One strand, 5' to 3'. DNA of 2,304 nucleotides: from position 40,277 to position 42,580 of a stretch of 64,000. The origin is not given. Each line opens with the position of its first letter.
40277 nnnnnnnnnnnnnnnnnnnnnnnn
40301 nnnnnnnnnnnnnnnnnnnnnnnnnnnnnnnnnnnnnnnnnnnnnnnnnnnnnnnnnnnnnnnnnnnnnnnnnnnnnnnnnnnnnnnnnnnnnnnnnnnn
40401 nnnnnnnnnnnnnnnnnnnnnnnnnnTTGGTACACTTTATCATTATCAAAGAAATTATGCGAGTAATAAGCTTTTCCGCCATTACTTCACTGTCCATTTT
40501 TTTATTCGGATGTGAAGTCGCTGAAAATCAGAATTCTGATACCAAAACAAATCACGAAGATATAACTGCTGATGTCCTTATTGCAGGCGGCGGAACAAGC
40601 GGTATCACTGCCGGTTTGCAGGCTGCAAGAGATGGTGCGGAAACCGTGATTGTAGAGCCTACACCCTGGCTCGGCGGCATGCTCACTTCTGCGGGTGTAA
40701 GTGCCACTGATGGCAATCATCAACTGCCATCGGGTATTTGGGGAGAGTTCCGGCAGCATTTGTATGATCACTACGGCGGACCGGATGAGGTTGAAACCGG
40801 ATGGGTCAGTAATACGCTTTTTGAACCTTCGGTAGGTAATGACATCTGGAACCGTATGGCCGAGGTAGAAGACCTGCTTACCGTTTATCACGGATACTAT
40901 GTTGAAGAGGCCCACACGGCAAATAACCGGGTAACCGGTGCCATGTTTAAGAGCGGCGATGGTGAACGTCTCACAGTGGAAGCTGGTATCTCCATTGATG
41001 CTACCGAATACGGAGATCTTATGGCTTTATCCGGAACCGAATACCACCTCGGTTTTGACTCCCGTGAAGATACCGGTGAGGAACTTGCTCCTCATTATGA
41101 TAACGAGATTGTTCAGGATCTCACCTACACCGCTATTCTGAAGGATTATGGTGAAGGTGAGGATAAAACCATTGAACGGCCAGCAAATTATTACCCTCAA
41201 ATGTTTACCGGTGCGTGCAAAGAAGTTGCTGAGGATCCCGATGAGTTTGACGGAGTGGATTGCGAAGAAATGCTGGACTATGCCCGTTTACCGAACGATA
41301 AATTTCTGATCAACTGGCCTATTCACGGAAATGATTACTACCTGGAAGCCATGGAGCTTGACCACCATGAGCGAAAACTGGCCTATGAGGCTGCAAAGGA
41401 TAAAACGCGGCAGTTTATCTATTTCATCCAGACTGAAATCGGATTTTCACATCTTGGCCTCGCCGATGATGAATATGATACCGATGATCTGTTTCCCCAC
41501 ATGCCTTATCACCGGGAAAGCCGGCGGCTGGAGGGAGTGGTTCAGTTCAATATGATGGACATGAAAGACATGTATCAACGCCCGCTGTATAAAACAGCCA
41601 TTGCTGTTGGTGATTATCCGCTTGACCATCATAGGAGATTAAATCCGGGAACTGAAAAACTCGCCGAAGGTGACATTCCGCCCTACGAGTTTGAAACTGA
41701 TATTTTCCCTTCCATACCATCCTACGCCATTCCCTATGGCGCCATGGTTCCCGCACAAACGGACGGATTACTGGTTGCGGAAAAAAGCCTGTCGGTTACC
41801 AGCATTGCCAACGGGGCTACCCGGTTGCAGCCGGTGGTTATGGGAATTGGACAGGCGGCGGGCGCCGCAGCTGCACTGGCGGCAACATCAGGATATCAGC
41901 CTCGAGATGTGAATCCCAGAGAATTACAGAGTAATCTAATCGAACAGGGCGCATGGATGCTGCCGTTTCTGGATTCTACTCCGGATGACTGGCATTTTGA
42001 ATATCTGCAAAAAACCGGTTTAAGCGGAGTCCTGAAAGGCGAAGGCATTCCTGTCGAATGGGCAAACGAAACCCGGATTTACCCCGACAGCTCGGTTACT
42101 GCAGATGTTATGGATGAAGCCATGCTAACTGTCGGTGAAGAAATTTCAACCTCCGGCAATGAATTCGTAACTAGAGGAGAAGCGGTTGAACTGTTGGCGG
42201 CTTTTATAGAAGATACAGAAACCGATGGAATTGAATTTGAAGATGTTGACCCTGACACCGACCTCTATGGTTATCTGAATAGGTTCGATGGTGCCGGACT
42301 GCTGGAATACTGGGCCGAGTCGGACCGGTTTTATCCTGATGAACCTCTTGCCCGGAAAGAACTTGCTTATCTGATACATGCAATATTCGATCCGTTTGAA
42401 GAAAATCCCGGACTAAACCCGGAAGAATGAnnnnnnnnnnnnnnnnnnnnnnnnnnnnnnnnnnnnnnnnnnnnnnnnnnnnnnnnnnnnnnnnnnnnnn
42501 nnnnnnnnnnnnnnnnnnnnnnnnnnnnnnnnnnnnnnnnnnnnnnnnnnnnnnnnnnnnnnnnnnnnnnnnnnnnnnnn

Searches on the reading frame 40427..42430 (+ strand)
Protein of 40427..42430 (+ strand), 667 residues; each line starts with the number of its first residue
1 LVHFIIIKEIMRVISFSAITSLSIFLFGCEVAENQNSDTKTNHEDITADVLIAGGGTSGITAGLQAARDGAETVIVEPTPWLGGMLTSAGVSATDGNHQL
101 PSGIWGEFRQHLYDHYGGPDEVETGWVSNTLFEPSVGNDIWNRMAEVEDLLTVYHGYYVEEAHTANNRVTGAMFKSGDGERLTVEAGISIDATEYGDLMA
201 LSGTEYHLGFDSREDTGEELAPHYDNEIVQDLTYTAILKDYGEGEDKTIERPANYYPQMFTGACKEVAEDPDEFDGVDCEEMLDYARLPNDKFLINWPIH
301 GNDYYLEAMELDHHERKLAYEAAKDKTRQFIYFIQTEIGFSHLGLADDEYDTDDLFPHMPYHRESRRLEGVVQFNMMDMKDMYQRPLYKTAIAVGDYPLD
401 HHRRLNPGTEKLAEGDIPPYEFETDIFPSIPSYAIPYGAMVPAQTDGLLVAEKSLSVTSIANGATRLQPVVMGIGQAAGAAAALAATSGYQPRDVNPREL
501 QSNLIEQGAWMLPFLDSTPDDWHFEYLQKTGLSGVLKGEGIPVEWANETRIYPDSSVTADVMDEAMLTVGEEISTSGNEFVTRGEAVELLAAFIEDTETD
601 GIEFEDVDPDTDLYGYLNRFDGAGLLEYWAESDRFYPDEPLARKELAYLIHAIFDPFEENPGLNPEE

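Call 5: search_protein_families(library=pfam, proteins=[window:40427-42430:+], max_evalue=0.01)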
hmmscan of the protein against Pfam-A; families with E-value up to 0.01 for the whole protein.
window:40427-42430:+ (667 aa): 6 families
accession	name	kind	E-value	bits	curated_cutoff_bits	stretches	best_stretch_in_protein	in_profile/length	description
PF12831.13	FAD_oxidored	-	9.3e-94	315.5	27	1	49-504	1-416/416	FAD dependent oxidoreductase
PF00890.30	FAD_binding_2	-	3.2e-05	23.8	20.4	1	49-90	1-42/414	FAD binding domain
PF13450.12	NAD_binding_8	-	0.0027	18.4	21.9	1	52-99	1-46/68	NAD(P)-binding Rossmann-like domain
PF01946.23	Thi4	-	0.0061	16.3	26.2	0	46-91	16-68/235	Thi4 family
PF07992.20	Pyr_redox_2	-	0.007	16.2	26.1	0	49-171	2-87/291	Pyridine nucleotide-disulphide oxidoreductase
PF01266.30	DAO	-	0.0079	16.2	27.9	1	49-83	1-35/353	FAD dependent oxidoreductase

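Call 6: search_protein_families(library=ncbifam, proteins=[window:40427-42430:+], max_evalue=0.01)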
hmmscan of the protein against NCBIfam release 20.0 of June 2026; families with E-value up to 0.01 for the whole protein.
window:40427-42430:+ (667 aa): 31 families (the best 25 are shown)
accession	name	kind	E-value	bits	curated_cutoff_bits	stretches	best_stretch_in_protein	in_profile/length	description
TIGR01372.1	soxA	subfamily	7.1e-07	27.4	1164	1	32-97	153-217/996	sarcosine oxidase subunit alpha family protein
NF009478.0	PRK12844.1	equivalog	3.4e-06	25.6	789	1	44-90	5-51/559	3-ketosteroid-delta-1-dehydrogenase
NF053677.1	Desat2ChcC2Cyan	equivalog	6.8e-06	24.7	900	1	49-99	2-53/558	4-oxocyclohex-2-ene-1-carboxylate 5-dehydrogenase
NF009410.0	PRK12771.1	subfamily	7.1e-06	24.9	516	1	29-87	120-178/566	NAD(P)-binding protein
NF009477.0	PRK12843.1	equivalog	1.4e-05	23.7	758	1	38-89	7-59/578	FAD-dependent oxidoreductase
NF041087.1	bile_acid_BaiCD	equivalog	2.7e-05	22.5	825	1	37-94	370-427/642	bile acid Fe-S flavoenzyme BaiCD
NF005064.0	PRK06481.1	equivalog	3.1e-05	22.9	542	1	47-104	61-120/506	flavocytochrome c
NF005512.0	PRK07121.1-5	subfamily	4.4e-05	22.2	812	1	40-90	14-64/489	FAD-binding protein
TIGR03467.1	HpnE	equivalog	5.8e-05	22.6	283.05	1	50-98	1-54/430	hydroxysqualene dehydroxylase HpnE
NF004789.0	PRK06134.1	subfamily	5.9e-05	21.8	747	1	40-90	5-55/581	FAD-dependent oxidoreductase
NF009473.0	PRK12835.1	subfamily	0.00021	19.9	837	1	41-87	5-51/585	FAD-binding protein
NF040770.1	hetero_SS_HdrA2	exception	0.00021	19.5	1100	1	36-87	128-179/777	CoB-CoM heterodisulfide reductase HdrA2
TIGR00292.1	TIGR00292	equivalog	0.00026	20.3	148.3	1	44-89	18-69/254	sulfide-dependent adenosine diphosphate thiazole synthase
TIGR01813.1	flavo_cyto_c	subfamily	0.0004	19.2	285.45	1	49-106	1-61/444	flavocytochrome c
NF005882.1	PRK07843.1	equivalog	0.00045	18.8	788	1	48-90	2-44/547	3-oxosteroid 1-dehydrogenase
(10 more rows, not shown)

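Call 66: search_solved_structures(query=window:40427-42430:+, max_evalue=0.001)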
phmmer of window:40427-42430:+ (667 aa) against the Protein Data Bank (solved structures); distinct sequences matched with E-value up to 0.001: 5.
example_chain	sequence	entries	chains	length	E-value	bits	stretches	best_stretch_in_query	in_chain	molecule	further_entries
1vrq_A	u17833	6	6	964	6.7e-05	24.6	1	25-96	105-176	Sarcosine oxidase alpha subunit | Subunit alpha of sarcosine oxidase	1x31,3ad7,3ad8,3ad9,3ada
1jeh_A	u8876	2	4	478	0.00029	22.4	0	48-91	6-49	DIHYDROLIPOAMIDE DEHYDROGENASE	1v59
4at0_A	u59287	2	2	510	0.00035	22.2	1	37-90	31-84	3-KETOSTEROID-DELTA4-5ALPHA-DEHYDROGENASE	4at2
2gag_A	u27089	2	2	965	0.00046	21.8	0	26-96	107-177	heterotetrameric sarcosine oxidase alpha-subunit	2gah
1qo8_A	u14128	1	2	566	0.0009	20.8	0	47-118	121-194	FLAVOCYTOCHROME C3 FUMARATE REDUCTASE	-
